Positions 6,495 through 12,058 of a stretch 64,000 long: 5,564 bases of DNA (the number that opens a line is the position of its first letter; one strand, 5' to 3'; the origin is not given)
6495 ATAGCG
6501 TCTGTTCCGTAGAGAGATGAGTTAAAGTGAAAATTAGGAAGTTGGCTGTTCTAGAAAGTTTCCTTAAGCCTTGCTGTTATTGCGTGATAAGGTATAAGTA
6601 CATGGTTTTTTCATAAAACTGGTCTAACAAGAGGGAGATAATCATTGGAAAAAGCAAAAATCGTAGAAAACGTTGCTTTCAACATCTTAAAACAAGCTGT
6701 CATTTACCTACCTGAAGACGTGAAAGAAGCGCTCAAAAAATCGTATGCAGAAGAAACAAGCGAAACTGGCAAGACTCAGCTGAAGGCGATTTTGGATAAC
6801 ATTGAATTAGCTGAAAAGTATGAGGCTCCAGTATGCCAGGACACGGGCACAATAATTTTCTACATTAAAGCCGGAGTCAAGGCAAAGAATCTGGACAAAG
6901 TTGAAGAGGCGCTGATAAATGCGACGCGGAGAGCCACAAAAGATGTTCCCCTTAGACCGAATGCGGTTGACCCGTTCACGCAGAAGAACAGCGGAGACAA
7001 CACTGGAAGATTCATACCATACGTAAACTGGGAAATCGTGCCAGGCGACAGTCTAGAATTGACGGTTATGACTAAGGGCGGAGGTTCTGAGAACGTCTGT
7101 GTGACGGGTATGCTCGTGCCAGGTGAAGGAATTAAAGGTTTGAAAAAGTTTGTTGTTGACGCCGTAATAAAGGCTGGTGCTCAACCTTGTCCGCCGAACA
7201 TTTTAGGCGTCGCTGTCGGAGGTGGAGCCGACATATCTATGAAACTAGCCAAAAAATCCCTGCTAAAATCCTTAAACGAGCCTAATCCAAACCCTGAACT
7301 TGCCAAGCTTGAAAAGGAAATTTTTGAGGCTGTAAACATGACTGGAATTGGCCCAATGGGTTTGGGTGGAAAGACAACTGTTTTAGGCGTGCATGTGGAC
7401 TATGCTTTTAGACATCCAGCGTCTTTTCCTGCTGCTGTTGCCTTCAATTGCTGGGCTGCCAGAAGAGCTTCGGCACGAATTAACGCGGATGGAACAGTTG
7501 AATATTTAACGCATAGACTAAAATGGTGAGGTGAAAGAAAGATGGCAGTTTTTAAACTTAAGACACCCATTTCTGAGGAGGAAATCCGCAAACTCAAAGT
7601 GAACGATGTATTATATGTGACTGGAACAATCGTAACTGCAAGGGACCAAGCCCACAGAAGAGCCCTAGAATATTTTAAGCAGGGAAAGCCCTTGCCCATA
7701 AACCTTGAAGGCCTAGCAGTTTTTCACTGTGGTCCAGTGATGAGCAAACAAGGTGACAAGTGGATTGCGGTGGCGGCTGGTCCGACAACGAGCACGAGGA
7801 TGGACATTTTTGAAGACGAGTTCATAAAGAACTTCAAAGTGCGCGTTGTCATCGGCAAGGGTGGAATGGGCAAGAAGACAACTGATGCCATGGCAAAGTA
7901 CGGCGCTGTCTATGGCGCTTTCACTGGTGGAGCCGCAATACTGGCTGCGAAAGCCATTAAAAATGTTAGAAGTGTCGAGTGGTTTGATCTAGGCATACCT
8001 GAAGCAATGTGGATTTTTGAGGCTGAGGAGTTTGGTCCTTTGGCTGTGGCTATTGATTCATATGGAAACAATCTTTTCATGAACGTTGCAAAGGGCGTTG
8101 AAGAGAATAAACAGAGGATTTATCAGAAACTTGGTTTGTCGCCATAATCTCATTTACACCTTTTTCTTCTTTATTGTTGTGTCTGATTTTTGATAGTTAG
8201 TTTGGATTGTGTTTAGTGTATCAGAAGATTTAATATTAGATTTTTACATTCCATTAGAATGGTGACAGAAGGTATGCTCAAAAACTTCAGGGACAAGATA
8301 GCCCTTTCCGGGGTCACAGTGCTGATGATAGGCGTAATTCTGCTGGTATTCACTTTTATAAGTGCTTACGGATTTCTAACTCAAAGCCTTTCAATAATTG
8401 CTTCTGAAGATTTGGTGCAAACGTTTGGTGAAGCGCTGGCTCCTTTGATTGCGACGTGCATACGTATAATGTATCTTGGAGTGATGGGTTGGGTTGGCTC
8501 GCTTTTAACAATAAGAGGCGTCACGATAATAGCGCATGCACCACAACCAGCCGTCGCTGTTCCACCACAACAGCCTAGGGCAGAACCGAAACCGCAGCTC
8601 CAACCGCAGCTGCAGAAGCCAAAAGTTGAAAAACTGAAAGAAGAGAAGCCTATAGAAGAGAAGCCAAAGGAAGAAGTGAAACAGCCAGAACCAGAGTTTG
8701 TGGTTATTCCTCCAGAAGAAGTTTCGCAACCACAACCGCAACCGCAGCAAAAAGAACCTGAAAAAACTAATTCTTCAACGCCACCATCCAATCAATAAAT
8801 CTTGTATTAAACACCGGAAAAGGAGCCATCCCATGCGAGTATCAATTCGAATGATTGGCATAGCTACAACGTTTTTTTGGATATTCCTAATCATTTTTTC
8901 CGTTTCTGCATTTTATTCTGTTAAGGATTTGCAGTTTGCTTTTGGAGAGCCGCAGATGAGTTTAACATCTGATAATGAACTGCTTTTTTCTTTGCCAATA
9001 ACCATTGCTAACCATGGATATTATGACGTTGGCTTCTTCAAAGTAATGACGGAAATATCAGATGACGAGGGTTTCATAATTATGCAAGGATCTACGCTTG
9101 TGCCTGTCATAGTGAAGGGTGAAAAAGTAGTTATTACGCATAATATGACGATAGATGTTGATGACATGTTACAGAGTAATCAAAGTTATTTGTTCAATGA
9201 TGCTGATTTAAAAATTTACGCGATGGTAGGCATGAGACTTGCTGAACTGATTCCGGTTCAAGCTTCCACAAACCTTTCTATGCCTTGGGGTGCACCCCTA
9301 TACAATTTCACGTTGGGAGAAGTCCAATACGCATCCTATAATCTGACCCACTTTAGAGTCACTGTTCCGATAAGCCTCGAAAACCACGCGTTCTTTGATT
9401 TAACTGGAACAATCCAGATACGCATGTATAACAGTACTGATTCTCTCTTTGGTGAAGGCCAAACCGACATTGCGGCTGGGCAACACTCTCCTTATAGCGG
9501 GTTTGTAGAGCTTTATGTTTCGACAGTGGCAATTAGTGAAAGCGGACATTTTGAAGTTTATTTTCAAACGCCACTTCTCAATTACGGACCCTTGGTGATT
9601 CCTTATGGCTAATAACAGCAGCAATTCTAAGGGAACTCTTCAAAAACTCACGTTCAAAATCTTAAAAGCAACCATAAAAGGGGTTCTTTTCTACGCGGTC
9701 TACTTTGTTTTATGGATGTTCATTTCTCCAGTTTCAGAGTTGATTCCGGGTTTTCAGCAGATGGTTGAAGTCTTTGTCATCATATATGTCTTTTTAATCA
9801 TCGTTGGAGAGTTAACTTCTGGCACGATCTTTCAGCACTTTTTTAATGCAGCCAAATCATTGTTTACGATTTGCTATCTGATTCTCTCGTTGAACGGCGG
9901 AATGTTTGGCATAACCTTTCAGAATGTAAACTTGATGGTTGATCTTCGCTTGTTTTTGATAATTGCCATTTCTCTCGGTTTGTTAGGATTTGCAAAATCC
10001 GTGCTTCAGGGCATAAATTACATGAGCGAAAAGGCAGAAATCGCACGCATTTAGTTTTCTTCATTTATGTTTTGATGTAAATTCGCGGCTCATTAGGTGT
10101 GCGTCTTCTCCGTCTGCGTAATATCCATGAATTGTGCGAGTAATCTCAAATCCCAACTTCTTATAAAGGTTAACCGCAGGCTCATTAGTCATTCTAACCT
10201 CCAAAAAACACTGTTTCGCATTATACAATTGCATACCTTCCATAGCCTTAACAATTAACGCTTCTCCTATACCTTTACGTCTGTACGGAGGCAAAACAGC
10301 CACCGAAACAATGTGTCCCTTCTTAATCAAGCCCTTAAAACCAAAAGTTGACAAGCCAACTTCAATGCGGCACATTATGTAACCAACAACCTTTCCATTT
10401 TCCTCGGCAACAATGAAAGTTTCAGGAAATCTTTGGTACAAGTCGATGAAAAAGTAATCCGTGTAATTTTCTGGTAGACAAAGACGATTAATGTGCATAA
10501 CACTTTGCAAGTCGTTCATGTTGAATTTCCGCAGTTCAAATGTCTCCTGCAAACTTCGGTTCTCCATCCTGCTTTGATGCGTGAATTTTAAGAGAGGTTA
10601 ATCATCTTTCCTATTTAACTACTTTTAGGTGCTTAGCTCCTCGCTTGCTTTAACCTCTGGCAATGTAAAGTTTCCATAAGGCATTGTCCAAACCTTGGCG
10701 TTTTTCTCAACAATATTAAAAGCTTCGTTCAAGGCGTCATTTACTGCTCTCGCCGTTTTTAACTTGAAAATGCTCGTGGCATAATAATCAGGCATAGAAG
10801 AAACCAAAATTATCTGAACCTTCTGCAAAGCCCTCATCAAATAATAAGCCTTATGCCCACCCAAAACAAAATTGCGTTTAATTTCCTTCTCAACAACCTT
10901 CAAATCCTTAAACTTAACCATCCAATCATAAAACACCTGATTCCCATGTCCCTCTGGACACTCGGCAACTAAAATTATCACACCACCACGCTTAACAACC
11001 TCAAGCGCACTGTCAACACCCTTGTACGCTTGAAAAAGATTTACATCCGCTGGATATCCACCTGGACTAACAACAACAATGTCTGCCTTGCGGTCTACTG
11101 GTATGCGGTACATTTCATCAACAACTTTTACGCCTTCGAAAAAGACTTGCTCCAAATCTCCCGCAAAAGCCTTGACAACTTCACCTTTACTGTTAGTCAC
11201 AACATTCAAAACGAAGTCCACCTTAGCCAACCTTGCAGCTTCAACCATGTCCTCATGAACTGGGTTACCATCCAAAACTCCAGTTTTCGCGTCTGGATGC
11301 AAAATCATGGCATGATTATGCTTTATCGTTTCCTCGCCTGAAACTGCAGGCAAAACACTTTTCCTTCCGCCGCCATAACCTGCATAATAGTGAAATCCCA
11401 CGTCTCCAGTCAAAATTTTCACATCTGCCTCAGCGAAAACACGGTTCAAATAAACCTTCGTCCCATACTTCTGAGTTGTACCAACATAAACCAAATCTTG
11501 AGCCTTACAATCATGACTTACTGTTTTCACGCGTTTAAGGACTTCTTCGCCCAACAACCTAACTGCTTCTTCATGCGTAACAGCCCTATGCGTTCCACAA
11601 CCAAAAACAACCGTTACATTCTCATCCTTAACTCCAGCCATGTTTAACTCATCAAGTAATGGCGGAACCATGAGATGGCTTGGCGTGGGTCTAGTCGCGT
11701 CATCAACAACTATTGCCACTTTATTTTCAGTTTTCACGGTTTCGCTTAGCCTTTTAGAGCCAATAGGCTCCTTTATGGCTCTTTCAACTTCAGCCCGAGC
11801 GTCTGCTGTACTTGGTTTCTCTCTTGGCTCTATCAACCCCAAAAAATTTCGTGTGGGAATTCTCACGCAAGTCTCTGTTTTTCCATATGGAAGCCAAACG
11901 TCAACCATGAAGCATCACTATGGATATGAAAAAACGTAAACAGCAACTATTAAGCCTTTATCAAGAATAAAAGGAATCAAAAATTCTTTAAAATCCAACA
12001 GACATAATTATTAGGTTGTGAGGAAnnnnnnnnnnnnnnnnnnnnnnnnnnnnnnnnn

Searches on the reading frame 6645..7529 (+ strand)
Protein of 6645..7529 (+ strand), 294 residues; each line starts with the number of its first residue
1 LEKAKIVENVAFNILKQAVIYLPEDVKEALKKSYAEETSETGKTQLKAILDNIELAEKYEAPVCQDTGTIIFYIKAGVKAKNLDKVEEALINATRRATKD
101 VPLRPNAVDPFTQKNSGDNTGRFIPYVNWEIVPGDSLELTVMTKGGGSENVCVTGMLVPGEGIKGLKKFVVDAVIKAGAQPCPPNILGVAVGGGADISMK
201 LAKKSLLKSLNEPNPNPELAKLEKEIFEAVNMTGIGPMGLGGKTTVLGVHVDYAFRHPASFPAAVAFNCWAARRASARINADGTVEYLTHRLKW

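Call 39: search_protein_families(library=pfam, proteins=[window:6645-7529:+], max_evalue=0.00001)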
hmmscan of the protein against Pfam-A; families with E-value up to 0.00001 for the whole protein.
window:6645-7529:+ (294 aa): 1 family
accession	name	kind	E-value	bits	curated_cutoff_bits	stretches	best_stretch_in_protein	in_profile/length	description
PF05681.19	Fumerase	-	2.8e-95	319.2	25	1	13-277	6-269/270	Fumarate hydratase (Fumerase)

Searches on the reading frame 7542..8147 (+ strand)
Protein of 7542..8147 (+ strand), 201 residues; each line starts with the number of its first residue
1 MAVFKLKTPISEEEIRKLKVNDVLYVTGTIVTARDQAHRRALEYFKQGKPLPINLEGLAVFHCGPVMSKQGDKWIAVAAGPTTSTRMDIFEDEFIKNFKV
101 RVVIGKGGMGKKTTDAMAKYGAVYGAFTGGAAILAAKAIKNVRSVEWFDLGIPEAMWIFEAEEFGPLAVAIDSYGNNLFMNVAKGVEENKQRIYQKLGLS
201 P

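Call 39: search_protein_families(library=pfam, proteins=[window:7542-8147:+], max_evalue=0.00001)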
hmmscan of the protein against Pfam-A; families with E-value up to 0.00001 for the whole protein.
window:7542-8147:+ (201 aa): 1 family
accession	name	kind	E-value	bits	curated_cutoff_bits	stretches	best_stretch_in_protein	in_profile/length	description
PF05683.17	Fumerase_C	-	1.5e-52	178.4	22.2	1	5-181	30-204/205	Fumarase C-terminus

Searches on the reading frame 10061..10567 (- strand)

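Call 40: search_protein_families(library=pfam, proteins=[window:10061-10567:-], max_evalue=0.00001)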
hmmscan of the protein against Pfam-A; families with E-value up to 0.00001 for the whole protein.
window:10061-10567:- (168 aa): 5 families
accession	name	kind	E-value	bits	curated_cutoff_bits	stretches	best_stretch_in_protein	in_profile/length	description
PF00583.31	Acetyltransf_1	-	2.3e-23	83.1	20.7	1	21-140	2-116/116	Acetyltransferase (GNAT) family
PF13508.13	Acetyltransf_7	-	8.2e-17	61.8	27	1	49-141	3-83/84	Acetyltransferase (GNAT) domain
PF13673.13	Acetyltransf_10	-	1.2e-11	45.1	23.6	1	50-143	32-110/128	Acetyltransferase (GNAT) domain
PF08445.16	FR47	-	7.1e-09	36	22.1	1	83-143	21-80/86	FR47-like protein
PF13527.13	Acetyltransf_9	-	1.1e-08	35.5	25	1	12-142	2-126/127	Acetyltransferase (GNAT) domain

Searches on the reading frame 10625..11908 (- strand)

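Call 40: search_protein_families(library=pfam, proteins=[window:10625-11908:-], max_evalue=0.00001)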
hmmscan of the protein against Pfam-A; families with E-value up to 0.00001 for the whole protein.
window:10625-11908:- (427 aa): 3 families
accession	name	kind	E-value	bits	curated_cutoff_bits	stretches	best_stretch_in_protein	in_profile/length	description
PF09861.14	Lar_N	-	5.9e-71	238.3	23.3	1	8-210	1-204/204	Lactate racemase N-terminal domain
PF21113.2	LarA_C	-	1.8e-27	96.6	25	1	273-412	4-147/152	Lactate racemase C-terminal domain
PF04015.17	DUF362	-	3.3e-06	27.7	24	1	81-241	23-166/200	Domain of unknown function (DUF362)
